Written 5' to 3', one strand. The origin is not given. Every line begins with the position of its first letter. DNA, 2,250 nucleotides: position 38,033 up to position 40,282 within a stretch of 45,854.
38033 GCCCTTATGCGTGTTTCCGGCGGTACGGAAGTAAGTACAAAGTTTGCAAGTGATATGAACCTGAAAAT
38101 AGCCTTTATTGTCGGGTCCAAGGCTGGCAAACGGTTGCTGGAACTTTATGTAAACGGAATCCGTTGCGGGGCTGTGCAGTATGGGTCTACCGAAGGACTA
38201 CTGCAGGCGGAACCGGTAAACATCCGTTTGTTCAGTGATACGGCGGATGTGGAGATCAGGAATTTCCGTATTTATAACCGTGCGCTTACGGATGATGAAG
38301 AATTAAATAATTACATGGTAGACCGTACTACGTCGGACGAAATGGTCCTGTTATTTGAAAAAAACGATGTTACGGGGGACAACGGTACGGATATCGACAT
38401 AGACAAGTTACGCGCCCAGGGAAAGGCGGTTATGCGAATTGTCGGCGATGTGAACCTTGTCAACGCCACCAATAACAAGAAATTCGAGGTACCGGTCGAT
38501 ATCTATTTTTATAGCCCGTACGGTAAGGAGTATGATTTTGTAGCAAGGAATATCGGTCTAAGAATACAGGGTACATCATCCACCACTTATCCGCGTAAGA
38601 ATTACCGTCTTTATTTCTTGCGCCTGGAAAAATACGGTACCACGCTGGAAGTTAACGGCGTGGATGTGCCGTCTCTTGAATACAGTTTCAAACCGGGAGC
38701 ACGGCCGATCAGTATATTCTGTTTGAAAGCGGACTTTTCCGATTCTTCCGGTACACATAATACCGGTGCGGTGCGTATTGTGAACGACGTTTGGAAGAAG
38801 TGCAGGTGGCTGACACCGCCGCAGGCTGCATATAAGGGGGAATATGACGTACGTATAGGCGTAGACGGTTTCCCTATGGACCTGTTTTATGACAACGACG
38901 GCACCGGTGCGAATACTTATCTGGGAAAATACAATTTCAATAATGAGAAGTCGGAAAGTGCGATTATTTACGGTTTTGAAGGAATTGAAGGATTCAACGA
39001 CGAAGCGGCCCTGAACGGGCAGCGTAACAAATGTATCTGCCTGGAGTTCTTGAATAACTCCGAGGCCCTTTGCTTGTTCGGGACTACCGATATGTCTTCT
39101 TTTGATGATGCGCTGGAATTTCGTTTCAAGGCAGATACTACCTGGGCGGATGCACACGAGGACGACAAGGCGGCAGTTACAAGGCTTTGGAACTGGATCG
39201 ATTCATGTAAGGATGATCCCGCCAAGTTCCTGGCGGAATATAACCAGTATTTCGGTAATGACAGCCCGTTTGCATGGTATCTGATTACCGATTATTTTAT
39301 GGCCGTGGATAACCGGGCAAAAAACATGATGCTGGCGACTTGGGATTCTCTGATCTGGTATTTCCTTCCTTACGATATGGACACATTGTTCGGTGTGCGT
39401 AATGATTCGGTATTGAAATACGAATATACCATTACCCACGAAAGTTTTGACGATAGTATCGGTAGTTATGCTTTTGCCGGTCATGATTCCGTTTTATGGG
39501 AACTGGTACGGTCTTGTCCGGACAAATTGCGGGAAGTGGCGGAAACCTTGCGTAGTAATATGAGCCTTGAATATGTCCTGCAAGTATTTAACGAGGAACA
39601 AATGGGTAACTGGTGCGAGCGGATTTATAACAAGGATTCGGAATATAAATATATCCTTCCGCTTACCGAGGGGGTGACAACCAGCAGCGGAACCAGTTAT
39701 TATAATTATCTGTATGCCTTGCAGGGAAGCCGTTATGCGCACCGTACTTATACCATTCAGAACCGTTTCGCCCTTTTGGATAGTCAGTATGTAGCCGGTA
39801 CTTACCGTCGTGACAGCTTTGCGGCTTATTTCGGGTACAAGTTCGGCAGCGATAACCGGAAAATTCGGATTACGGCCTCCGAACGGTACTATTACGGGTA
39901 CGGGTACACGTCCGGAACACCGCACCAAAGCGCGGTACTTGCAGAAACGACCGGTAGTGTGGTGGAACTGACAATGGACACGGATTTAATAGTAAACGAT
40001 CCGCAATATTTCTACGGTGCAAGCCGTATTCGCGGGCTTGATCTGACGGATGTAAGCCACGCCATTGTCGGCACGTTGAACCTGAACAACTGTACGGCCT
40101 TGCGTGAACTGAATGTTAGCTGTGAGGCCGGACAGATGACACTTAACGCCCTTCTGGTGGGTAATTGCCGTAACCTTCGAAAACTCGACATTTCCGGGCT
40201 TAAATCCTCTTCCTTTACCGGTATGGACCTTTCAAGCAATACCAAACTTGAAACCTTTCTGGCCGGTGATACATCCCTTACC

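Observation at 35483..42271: The DGR target is a 2262-aa mosaic fibre combining LamG-like, CotH-like, leucine-rich-repeat and C-type-lectin-fold modules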

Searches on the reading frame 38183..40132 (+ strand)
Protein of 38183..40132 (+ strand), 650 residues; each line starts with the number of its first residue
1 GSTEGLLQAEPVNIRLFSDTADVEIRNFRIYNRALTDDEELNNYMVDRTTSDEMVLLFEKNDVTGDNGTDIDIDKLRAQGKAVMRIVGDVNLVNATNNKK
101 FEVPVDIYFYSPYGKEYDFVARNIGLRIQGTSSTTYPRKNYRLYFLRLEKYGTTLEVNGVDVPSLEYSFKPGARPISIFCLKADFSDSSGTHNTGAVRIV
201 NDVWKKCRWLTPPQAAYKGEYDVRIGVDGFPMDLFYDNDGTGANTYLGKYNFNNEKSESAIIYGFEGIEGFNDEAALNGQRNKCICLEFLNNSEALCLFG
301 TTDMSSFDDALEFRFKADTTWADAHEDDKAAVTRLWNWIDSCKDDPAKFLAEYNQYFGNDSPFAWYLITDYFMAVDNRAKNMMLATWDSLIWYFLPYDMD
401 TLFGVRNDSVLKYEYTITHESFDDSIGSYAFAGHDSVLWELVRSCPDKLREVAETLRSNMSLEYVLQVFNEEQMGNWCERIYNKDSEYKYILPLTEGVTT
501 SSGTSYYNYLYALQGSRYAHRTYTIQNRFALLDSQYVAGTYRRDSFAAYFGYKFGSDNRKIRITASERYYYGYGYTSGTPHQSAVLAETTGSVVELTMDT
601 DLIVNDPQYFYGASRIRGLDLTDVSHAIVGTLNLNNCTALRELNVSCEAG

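Call 9: search_protein_families(library=pfam, proteins=[window:38183-40132:+], max_evalue=5)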
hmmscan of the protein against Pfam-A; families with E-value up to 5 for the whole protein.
window:38183-40132:+ (650 aa): 1 family
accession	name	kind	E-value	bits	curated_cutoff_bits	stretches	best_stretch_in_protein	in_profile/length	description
PF08757.17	CotH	-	1.1e-08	35.4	23.8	1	324-416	134-221/322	CotH kinase protein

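Call 11: search_protein_families(library=phrogs, proteins=[window:38183-40132:+], max_evalue=0.01)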
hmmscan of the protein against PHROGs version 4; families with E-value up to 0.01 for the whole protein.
window:38183-40132:+ (650 aa): 6 families
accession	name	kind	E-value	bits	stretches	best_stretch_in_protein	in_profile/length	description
phrog_14959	-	unknown function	3.3e-226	755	2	282-648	1391-1796/2494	-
phrog_24896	-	unknown function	3.5e-47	161.9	1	3-514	617-1109/1110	-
phrog_9915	-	unknown function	2e-15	56.2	1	22-255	553-752/1813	-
phrog_27151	-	unknown function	1.1e-09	37.3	1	327-406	1205-1287/1469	-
phrog_9391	-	unknown function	1.6e-07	31.2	1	333-408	463-538/649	-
phrog_28731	-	unknown function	4.7e-06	26.3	1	345-425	616-700/790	-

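Call 21: search_solved_structures(query=window:38333-40132:+, max_evalue=10, show_alignments=3)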
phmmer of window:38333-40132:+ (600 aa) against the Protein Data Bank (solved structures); distinct sequences matched with E-value up to 10: 0.

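Call 27: find_homologous_proteins(query=window:38333-40042:+, max_evalue=0.00001)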
Query window:38333-40042:+ (570 aa): 64 proteins with E <= 0.00001 among 6596 candidates.
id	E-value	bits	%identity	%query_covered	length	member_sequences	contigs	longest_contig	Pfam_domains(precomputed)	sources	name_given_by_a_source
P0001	7.9e-246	835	77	81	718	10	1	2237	PF08757.18,PF13385.14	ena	-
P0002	1.3e-211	722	96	57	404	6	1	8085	-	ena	-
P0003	8.6e-201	687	83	62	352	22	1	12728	PF08757.18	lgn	-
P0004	8.5e-160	551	99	44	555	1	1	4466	-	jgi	jgi:hypothetical protein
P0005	2.2e-158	547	98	44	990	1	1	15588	-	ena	-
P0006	2.2e-158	547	98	44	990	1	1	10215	-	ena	-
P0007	5.5e-153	529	99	42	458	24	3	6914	-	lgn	-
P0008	6.0e-153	529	99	42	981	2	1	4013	-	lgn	-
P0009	7.8e-153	528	98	42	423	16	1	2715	-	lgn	-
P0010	1.1e-152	528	98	42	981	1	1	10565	-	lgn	-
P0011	3.8e-152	526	98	42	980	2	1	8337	-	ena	-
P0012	4.6e-152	526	98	42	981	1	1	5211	-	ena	-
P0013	2.8e-151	523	98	42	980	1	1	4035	-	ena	-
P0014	2.8e-151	523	98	42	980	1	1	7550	-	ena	-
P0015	2.8e-151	523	98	42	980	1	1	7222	-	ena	-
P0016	1.1e-148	515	66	60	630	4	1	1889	PF08757.18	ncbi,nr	ncbi:MAG: CotH kinase family protein, partial [Muribaculaceae bacterium]|nr:CotH kinase family prote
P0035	8.5e-78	281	36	86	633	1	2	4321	PF08757.18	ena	-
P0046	3.7e-65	239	34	88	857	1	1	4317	PF08757.18,PF23952.2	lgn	-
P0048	4.2e-63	232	36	77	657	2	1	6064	PF08757.18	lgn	-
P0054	2.5e-49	187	32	78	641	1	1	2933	PF08757.18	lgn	-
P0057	1.6e-36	144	35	50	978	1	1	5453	PF08757.18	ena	-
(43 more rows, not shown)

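Call 31: search_solved_structures(query=A2, max_evalue=10, show_alignments=2)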
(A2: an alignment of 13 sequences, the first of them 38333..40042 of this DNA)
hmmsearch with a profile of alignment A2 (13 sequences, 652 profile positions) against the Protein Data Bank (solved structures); distinct sequences matched with E-value up to 10: 2.
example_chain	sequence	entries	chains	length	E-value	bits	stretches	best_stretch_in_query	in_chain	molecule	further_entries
4woj_A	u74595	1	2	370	1.3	10.5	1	444-493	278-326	Aspartate semialdehyde dehydrogenase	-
7qpl_A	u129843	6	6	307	1.6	10.2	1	193-243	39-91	O-phosphoserine phosphohydrolase | Phosphoserine phosphatase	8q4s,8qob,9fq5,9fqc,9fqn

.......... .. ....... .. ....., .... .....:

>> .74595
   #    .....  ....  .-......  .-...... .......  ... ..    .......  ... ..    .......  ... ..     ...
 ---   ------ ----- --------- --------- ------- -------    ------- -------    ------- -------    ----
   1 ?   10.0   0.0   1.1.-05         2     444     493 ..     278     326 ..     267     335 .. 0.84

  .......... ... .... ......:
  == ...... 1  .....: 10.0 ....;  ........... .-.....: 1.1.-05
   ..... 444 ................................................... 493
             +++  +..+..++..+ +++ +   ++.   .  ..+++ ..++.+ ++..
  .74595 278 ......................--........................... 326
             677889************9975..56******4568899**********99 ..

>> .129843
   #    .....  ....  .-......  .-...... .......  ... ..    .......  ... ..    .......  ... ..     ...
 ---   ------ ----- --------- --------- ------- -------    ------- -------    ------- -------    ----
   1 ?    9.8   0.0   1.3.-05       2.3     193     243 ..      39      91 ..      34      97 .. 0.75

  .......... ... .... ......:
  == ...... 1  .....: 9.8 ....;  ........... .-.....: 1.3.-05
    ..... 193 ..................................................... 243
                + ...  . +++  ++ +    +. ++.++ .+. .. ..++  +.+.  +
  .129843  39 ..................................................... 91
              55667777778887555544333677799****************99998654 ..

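Call 34: search_protein_families(library=ncbifam, proteins=[window:38183-40132:+], max_evalue=1)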
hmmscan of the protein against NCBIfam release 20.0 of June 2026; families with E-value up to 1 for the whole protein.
window:38183-40132:+ (650 aa): 0 families

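Call 46: predict_structure(alignment_id=A2)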
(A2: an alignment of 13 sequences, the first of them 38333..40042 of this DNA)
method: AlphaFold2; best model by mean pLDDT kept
length: 570 residues; sequences in the alignment: 13
mean_pLDDT: 72.6   pTM: 0.70
mean pLDDT of the five models: 72.6, 70.2, 68.5, 68.2, 63.0
residues with pLDDT >= 90: 97; 70-90: 259; 50-70: 132; < 50: 82
segments of 3 or more residues with pLDDT < 50: 1-18, 83-87, 135-141, 357-361, 428-448, 455-466, 489-492, 527-530
pLDDT, mean of each block of 10 residues (from residue 1): 34 47 78 86 63 90 89 85 53 81 90 86 84 55 72 86 74 71 79 74 77 61 57 83 87 93 81 90 96 96 93 90 80 86 80 55 61 59 82 90 89 81 58 41 45 46 45 72 64 60 60 76 58 68 76 66 62
secondary structure, 60 per line:
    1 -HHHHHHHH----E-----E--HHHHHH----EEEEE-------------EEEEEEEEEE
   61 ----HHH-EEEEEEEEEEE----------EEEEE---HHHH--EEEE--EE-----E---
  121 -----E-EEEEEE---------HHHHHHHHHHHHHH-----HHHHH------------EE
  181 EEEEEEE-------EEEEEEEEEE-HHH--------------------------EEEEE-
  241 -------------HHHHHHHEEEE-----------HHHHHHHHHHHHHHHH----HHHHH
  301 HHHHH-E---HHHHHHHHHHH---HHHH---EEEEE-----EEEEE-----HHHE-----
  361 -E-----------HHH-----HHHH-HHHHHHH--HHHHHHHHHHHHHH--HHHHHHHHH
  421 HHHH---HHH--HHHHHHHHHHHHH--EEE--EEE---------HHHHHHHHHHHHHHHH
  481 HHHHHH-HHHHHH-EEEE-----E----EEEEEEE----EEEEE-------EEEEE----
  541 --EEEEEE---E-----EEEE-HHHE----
elements in order: H2-9 H23-28 E33-37 E51-60 E69-79 E90-94 H98-101 E104-107 E128-133 H143-156 H162-166 E179-187 E195-204 E235-239 H254-260 E261-264 H276-291 H296-305 H311-321 H325-328 E332-336 E342-346 H382-385 H387-393 H396-409 H412-424 H433-445 E448-450 E453-455 H465-486 H488-493 E495-498 E509-515 E520-524 E532-536 E543-548 E558-561

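Call 50: fold_search(model_id=the predicted structure, library=pdb)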
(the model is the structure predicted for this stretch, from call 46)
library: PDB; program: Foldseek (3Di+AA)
matches with E <= 10: 361; with E <= 0.001: 2
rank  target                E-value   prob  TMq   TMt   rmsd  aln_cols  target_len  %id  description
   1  5jda                  7.5e-11  1.00  0.45  0.66   7.1       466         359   12  Bacillus cereus CotH kinase plus Mg2+/AMP (released 2016-05-18)
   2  5jd9                  1.5e-10  1.00  0.43  0.64   7.4       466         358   13  Bacillus cereus CotH kinase (released 2016-05-18)
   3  4xe0                  2.0e-01  0.20  0.19  0.14  14.1       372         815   11  Idelalisib bound to the p110 subunit of PI3K delta (released 2015-02-04)
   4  5fbl_A                2.3e-01  0.23  0.25  0.29  11.7       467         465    8  PI4KB in complex with Rab11 and the MI356 Inhibitor (released 2016-12-28)
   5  5sxc_A                2.7e-01  0.10  0.17  0.11  18.7       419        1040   12  Crystal Structure of PI3Kalpha in complex with fragment 8 (released 2017-02-15)
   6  7tdn_B                2.9e-01  0.14  0.08  0.26  13.6       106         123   13  CryoEM Structure of sFab COP-3 Complex with human claudin-4 and Clostridium perfringens enterotoxin C-terminal domain (released 2022-02-09)
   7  2wiu_A                3.2e-01  0.10  0.17  0.20  11.7       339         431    8  Mercury-modified bacterial persistence regulator hipBA (released 2009-07-28)
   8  3dnt_B                3.4e-01  0.09  0.16  0.20  12.7       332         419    8  structures of MDT proteins (released 2009-01-27)
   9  3tpd                  3.6e-01  0.08  0.15  0.20  15.0       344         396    8  Structure of pHipA, monoclinic form (released 2012-10-03)
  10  6q74                  4.0e-01  0.08  0.15  0.11  18.4       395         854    9  PI3K delta in complex with 1benzylN[5(3,6dihydro2Hpyran4yl)2methoxypyridin3yl]2methyl1Himidazole4sulfonamide (released 2018-12-26)
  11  7wim_H                4.3e-01  0.11  0.07  0.24   8.9        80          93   14  Crystal structure of Arabidopsis thaliana FKBP43 N-terminal domain (released 2022-09-21)
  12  8vta_A                4.3e-01  0.04  0.07  0.09  24.4       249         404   12  SthK R120A in the presence of PIP2 and cAMP (released 2024-09-25)
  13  7o4h_B                4.3e-01  0.02  0.06  0.07  27.9       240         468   10  The structure of the native CNGA1/CNGB1 CNG channel from retinal rods (released 2022-01-12)
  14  3dl3_I                4.5e-01  0.14  0.07  0.24  10.5        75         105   15  Crystal structure of the tellurite resistance protein TehB. Northeast Structural Genomics Consortium target VfR98 . (released 2008-08-26)
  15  3dnt_A                4.5e-01  0.12  0.18  0.23  10.5       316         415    8  structures of MDT proteins (released 2009-01-27)
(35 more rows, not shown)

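Call 51: search_protein_representatives(alignment_id=A2)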
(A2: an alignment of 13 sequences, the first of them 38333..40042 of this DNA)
Query: 13 sequences, 652 profile positions. Proteins with E-value up to 0.001 (for the whole library): 5479; up to 1e-10: 4066; up to 1e-30: 1950. The best 150 are listed.
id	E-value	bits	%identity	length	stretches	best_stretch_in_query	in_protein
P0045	9.1e-253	857.0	-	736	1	2-545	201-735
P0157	1.0e-241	820.5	-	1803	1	2-587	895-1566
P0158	3.5e-241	818.7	-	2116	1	2-587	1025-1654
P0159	1.1e-239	813.8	-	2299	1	2-647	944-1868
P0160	1.4e-239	813.4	-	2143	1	2-587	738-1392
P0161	2.5e-236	802.6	-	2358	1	2-624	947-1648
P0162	4.9e-236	801.7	-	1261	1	2-559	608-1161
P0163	1.1e-234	797.3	-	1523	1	2-587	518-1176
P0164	1.6e-231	786.7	-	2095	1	2-638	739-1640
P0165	5.8e-230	781.6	-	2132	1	2-572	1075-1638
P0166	9.3e-230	780.9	-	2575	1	2-575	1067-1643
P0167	3.1e-229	779.2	-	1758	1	2-587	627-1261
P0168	5.0e-228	775.2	-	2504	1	2-581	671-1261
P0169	8.1e-227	771.2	-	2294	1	2-587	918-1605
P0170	8.6e-227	771.1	-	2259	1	2-646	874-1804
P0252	2.4e-184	630.9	-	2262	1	1-601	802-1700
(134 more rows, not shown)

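Call 79: fold_search(model_id=the predicted structure, library=viral)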
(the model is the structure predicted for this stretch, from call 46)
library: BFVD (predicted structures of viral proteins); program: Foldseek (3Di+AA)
matches with E <= 10: 548; with E <= 0.001: 22
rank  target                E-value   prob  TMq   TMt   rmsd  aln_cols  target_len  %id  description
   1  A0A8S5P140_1          8.6e-31  1.00  0.59  0.33   5.7       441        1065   28  Spore coat protein H kinase fold, TRANSFERASE [Myoviridae sp. ctrCp2]
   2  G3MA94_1              2.5e-24  1.00  0.59  0.34   6.6       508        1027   23  Gp353 [Bacillus phage G]
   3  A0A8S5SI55            1.1e-21  1.00  0.59  0.48  11.9       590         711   18  CotH kinase protein [Siphoviridae sp. ctHAs12]
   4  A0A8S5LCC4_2          2.8e-21  1.00  0.41  0.23   8.4       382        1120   28  Spore coat protein [Siphoviridae sp. cttU829]
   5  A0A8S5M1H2            3.2e-19  1.00  0.45  0.27   5.5       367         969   27  Uncharacterized protein [Siphoviridae sp. ctLAw30]
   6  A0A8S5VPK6            8.1e-18  1.00  0.55  0.46   5.2       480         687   17  (no name in the UniProt tables at hand)
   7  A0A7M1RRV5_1          2.5e-16  1.00  0.59  0.27   8.8       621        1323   17  Internalin-like protein [uncultured phage cr52_1]
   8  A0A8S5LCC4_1          1.7e-15  1.00  0.32  0.17   6.1       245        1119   29  Spore coat protein [Siphoviridae sp. cttU829]
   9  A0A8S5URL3            6.8e-15  1.00  0.45  0.21   7.4       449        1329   14  Uncharacterized protein (Fragment) [Siphoviridae sp. ctg6c78]
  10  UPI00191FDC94         4.5e-14  1.00  0.49  0.45  11.0       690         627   16  (no name look-up for this kind of identifier)
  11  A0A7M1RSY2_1          8.3e-14  1.00  0.50  0.26   9.6       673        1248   16  Spore coat protein-like protein [uncultured phage cr124_1]
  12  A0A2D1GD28            2.6e-12  1.00  0.46  0.32  15.0       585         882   12  (no name in the UniProt tables at hand)
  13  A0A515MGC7            3.4e-12  1.00  0.45  0.21  15.9       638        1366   12  (no name in the UniProt tables at hand)
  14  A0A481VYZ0            3.6e-12  1.00  0.48  0.32  16.5       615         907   13  (no name in the UniProt tables at hand)
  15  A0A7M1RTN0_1          4.4e-11  1.00  0.31  0.17   9.0       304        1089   21  Uncharacterized protein [uncultured phage cr272_1]
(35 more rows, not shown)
